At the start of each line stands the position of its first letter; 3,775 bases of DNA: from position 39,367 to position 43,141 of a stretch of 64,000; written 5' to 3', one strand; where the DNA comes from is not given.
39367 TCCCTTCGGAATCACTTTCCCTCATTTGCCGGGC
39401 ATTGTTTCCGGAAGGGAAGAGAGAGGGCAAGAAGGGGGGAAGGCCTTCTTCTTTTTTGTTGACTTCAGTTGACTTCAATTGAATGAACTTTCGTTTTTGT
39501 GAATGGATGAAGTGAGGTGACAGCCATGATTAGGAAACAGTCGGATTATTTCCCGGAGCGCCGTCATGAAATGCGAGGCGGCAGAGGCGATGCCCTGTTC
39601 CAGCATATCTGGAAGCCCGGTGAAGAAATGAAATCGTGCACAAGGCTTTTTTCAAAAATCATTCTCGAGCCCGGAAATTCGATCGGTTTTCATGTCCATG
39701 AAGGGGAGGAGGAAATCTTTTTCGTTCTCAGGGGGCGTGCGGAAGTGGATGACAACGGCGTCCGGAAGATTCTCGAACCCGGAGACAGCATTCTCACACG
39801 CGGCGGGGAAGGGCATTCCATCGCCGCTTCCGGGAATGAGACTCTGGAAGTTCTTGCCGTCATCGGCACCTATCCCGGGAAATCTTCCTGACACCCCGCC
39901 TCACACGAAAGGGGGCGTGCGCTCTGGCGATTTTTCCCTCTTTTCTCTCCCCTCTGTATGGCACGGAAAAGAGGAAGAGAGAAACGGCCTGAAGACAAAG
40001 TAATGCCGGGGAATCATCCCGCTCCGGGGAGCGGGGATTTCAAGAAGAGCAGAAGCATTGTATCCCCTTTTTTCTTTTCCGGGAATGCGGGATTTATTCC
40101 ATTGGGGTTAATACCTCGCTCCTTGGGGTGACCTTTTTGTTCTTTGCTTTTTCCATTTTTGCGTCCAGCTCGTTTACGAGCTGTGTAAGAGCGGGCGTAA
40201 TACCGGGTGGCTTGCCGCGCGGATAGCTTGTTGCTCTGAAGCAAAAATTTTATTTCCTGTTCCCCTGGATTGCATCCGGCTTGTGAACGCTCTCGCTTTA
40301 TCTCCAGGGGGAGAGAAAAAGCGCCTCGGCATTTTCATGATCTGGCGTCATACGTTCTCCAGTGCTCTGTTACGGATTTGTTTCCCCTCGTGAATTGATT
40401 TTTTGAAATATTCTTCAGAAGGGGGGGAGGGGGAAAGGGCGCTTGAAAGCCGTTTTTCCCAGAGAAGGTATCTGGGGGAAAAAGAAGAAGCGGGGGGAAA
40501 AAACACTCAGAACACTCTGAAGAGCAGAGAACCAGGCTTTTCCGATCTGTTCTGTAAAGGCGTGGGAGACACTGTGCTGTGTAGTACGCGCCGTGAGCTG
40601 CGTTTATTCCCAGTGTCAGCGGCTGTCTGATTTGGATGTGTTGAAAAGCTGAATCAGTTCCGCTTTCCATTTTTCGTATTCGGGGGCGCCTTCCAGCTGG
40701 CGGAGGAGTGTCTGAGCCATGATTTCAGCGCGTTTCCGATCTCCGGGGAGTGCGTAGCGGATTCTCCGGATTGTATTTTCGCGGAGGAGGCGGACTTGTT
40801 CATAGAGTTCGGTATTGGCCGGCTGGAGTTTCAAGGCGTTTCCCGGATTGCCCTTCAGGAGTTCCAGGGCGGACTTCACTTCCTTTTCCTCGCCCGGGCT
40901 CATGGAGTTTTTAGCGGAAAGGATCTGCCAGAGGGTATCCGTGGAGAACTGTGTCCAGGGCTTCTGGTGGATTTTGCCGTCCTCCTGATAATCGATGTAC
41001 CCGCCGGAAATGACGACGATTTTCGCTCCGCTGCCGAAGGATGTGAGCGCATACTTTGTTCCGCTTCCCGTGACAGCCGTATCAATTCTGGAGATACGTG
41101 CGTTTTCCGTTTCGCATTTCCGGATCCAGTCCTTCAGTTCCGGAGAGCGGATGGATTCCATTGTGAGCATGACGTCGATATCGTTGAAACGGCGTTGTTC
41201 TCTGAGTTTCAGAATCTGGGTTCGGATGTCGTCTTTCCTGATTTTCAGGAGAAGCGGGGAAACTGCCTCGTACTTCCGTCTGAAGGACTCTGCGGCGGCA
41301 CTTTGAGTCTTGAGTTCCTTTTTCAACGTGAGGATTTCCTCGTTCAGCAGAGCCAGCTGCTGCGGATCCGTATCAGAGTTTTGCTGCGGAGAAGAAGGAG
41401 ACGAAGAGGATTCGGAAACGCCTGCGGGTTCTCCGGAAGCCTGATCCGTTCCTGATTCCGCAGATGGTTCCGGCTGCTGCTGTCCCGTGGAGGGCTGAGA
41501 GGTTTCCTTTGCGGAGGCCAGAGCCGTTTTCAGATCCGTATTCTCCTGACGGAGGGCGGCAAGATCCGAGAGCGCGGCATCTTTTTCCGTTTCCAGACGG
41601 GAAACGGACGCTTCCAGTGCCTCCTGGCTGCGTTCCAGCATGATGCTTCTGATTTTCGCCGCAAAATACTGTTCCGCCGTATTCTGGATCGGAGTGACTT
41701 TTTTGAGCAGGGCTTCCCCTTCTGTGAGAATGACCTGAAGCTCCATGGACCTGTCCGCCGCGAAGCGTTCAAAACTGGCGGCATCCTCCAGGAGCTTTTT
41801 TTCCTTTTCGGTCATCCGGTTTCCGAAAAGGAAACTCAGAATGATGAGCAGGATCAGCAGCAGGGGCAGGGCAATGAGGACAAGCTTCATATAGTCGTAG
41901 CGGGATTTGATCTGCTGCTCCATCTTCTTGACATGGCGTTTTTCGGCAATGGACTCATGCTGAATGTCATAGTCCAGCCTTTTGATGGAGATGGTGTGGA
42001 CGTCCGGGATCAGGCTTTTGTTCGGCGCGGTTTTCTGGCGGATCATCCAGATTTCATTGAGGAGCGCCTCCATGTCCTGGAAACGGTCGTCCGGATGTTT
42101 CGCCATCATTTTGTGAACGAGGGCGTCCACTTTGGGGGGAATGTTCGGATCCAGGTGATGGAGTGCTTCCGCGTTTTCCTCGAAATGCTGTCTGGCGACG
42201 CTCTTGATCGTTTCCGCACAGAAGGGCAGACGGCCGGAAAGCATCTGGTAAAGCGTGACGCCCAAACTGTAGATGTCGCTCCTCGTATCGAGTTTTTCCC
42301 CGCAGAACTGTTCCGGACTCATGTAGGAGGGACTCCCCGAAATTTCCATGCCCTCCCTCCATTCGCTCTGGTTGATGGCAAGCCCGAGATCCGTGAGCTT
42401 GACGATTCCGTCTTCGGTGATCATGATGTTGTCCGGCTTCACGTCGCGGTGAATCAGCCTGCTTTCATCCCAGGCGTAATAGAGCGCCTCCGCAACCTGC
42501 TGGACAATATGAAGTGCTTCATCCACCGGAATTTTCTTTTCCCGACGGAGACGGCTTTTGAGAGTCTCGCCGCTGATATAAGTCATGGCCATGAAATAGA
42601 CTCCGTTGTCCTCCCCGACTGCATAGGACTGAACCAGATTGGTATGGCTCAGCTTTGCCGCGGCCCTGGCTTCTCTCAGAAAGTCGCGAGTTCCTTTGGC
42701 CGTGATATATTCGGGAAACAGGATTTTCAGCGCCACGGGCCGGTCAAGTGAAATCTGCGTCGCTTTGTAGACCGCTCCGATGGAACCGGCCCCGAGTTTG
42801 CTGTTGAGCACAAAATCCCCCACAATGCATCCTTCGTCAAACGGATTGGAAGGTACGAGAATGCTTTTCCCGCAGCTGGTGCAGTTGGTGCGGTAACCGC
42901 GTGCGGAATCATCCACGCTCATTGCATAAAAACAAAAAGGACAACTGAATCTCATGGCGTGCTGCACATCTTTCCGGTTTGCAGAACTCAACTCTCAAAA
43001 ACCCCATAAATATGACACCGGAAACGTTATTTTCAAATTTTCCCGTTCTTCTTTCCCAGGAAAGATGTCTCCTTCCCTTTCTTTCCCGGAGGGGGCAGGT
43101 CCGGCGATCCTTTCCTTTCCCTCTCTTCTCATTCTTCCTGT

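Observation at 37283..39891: Single-polypeptide fusion of an HgdC-type ATP-dependent activase with one 2-hydroxyacyl-CoA-dehydratase-like domain, followed by a cupin gene, with no CoA-pathway genes nearby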

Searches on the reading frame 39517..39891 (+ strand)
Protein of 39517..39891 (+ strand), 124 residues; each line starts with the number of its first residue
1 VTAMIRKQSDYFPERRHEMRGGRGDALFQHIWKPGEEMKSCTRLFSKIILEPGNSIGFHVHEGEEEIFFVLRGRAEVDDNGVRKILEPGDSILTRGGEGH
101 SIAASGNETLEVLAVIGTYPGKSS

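Call 6: search_protein_families(library=pfam, proteins=[window:39517-39891:+], max_evalue=0.01)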
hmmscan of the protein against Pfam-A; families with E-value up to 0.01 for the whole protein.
window:39517-39891:+ (124 aa): 8 families
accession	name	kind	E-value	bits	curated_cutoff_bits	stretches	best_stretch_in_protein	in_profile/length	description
PF07883.17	Cupin_2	-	3.3e-18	65.6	27.2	1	48-115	3-69/70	Cupin domain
PF00190.28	Cupin_1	-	4e-05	23.7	22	1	40-118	30-115/151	Cupin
PF02311.25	AraC_binding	-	4.3e-05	23.7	21.1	1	52-112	12-71/135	AraC-like ligand binding domain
PF01050.24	MannoseP_isomer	-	0.00018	22.1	23.6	1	46-119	31-105/116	Mannose-6-phosphate isomerase C-terminal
PF05899.18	Cupin_3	-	0.00028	21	23.5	1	57-98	18-60/74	EutQ-like cupin domain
PF12973.13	Cupin_7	-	0.0025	18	27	1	49-82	39-70/105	ChrR Cupin-like domain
PF12852.13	Cupin_6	-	0.0038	17.4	26.7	1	42-109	14-81/183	Cupin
PF05726.19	Pirin_C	-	0.0068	17.2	27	1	48-117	4-69/103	Pirin C-terminal cupin domain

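Call 9: search_protein_families(library=ncbifam, proteins=[window:39517-39891:+], max_evalue=0.01)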
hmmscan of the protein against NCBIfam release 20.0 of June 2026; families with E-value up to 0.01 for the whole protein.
window:39517-39891:+ (124 aa): 4 families
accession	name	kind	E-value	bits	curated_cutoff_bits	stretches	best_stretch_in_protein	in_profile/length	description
TIGR01479.1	GMP_PMI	equivalog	9.6e-06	24.7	372.95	1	45-118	377-451/467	mannose-1-phosphate guanylyltransferase/mannose-6-phosphate isomerase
NF049940.1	MandnitrLy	equivalog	0.00088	19.1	140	1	44-118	36-110/130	(R)-mandelonitrile lyase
TIGR04366.1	cupin_WbuC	subfamily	0.0068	16.3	42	1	43-77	36-68/132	WbuC family cupin fold metalloprotein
NF012004.0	PRK15460.1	equivalog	0.0076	14.9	859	1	46-115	388-457/478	mannose-1-phosphate guanyltransferase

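Call 63: search_solved_structures(query=window:39526-39888:+, max_evalue=0.01, show_alignments=2)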
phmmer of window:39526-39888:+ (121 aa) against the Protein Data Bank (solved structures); distinct sequences matched with E-value up to 0.01: 18.
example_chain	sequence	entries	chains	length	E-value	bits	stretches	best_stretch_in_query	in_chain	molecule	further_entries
1o4t_A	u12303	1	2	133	3.5e-23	85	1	2-113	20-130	putative oxalate decarboxylase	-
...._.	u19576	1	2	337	7.4e-07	32.3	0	35-106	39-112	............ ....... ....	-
2h0v_A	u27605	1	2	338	7.5e-07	32.3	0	35-106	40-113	Quercetin 2,3-dioxygenase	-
8hfb_A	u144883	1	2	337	3.8e-06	30.1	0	35-106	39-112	Quercetin 2,3-dioxygenase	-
1v70_A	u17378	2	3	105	0.00015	24.9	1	40-104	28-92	probable antibiotics synthesis protein | hypothetical protein TTHA0104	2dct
4rd7_A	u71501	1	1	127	0.00016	24.8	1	45-112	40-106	Cupin 2 conserved barrel domain protein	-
3h8u_A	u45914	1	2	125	0.00019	24.5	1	48-114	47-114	uncharacterized conserved protein with double-stranded beta-helix domain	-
3l2h_A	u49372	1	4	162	0.0002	24.5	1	45-114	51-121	Putative sugar phosphate isomerase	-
6a53_A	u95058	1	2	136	0.00022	24.3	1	47-112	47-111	Novel protein with potential Cupin domain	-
6a55_A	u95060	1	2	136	0.00024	24.2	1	47-112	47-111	Novel protein with potential Cupin domain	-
5tfz_A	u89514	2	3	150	0.00029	24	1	47-112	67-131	dimethylsulfoniopropionate lyase DddK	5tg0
6a54_A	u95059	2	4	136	0.0011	22.1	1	47-112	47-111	Novel protein with potential Cupin domain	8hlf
7zvy_G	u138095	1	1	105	0.0037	20.4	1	46-118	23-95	Cupin_2 domain-containing protein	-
7zvy_E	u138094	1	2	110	0.0042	20.2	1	46-118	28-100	Cupin_2 domain-containing protein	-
7zvy_B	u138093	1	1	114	0.0046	20.1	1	46-118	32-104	Cupin_2 domain-containing protein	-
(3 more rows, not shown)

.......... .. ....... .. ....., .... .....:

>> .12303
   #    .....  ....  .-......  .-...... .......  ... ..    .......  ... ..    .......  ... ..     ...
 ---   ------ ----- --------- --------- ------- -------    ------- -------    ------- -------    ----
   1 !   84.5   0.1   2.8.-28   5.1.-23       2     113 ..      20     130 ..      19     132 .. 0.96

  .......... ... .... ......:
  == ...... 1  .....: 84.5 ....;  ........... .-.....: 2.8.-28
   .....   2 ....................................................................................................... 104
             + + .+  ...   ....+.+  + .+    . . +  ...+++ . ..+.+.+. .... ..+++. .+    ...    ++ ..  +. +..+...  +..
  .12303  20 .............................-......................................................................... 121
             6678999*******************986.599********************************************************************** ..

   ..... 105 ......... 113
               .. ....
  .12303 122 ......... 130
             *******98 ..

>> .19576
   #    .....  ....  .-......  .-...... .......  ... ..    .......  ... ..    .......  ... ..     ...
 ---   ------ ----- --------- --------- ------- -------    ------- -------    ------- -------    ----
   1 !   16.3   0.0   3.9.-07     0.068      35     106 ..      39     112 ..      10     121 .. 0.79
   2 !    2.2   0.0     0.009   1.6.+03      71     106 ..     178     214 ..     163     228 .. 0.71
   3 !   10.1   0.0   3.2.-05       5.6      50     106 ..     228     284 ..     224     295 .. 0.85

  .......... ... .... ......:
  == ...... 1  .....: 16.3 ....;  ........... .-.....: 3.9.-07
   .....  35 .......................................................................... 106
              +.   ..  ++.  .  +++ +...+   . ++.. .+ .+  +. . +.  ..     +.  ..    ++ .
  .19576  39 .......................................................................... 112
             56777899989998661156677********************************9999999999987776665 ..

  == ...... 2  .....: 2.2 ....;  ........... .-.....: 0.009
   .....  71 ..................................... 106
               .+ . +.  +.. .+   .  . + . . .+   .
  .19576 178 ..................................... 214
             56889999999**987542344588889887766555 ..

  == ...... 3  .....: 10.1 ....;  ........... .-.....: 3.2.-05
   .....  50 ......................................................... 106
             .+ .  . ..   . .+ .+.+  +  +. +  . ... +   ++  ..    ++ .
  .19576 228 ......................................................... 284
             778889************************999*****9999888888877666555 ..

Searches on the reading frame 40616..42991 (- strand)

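Call 6: search_protein_families(library=pfam, proteins=[window:40616-42991:-], max_evalue=0.01)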
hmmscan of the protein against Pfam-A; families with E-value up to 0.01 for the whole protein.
window:40616-42991:- (791 aa): 6 families
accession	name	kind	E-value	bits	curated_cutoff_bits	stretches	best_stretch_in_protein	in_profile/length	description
PF00069.31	Pkinase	-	3e-52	178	31.7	1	62-315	3-262/263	Protein kinase domain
PF07714.23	PK_Tyr_Ser-Thr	-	1.7e-37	129.6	23.1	1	62-305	3-250/258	Protein tyrosine and serine/threonine kinase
PF01636.29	APH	-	1.9e-06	28.3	23.2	1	150-196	137-187/239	Phosphotransferase enzyme family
PF03109.22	ABC1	-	9.1e-06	25.4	22.9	0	132-207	143-216/244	ABC1 atypical kinase-like domain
PF14531.12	Kinase-like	-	0.00028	20.7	25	1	175-303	162-289/289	Kinase-like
PF12330.14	Haspin_kinase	-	0.0051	16.3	25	1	128-208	180-256/364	Haspin like kinase domain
